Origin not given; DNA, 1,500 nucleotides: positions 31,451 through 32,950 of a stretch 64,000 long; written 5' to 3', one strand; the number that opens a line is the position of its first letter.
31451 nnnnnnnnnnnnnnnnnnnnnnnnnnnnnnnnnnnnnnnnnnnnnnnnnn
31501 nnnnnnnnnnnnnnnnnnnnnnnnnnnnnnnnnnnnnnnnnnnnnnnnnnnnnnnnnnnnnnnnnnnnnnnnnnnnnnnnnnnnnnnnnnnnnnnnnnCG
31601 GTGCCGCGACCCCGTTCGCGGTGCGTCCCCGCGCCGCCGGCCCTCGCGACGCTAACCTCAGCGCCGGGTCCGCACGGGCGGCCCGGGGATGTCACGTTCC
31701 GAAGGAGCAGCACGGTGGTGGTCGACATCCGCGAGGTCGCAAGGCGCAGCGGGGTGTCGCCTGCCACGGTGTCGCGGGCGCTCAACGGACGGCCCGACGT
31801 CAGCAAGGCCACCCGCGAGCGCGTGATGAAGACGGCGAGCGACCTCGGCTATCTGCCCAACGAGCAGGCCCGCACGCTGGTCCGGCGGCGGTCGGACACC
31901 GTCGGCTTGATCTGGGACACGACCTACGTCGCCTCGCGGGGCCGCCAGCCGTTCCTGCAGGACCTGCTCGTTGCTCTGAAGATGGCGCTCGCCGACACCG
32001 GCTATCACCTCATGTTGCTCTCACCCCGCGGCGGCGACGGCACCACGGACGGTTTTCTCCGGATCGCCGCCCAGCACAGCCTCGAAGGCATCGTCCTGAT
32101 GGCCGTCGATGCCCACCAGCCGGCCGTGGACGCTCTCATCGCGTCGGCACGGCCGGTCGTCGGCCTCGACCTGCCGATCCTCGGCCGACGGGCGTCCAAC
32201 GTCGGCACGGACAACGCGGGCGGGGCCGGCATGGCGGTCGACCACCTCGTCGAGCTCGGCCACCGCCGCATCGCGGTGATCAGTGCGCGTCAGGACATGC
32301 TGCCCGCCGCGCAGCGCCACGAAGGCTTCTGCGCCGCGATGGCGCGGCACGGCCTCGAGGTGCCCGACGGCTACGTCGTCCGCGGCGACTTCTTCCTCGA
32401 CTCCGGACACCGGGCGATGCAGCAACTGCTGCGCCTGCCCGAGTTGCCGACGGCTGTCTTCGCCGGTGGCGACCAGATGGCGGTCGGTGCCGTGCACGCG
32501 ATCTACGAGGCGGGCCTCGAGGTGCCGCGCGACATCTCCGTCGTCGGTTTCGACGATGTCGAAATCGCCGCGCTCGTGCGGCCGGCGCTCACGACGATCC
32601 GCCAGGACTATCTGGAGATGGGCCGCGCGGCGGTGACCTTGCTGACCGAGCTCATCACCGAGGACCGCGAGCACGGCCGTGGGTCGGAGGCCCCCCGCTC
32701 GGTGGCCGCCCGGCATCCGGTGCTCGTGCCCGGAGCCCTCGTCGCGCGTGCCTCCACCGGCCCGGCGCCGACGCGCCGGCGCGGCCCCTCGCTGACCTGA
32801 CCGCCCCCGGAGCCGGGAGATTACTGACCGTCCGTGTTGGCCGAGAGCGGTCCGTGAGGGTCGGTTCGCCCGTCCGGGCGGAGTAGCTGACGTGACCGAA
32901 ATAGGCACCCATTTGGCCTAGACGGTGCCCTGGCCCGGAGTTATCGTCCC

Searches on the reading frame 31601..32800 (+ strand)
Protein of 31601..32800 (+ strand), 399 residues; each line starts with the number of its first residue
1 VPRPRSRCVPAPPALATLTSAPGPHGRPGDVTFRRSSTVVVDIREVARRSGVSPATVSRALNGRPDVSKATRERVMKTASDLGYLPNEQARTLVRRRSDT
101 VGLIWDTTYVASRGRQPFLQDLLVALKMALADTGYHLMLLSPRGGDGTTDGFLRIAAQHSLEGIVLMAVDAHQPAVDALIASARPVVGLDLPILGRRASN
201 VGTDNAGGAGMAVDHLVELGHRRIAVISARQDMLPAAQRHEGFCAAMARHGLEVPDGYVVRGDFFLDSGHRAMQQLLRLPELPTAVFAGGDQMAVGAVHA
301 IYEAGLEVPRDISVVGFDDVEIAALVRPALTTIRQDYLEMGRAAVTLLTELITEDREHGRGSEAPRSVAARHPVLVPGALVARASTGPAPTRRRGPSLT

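Call 42: search_protein_families(library=pfam, proteins=[window:31601-32800:+], max_evalue=0.00001)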
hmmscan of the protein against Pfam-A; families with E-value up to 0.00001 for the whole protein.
window:31601-32800:+ (399 aa): 4 families
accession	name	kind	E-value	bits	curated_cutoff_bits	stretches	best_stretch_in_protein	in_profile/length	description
PF13377.12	Peripla_BP_3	-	2e-39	135.8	26.5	1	213-386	1-167/167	Periplasmic binding protein-like domain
PF00532.27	Peripla_BP_1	-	1.6e-28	100.4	22.2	1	113-367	10-276/281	Periplasmic binding proteins and sugar binding domain of LacI family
PF00356.27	LacI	-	2.6e-17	62.7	27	1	43-87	2-46/46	Bacterial regulatory proteins, lacI family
PF13407.12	Peripla_BP_4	-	1.3e-14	54.9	35.1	1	161-353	56-255/258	Periplasmic binding protein domain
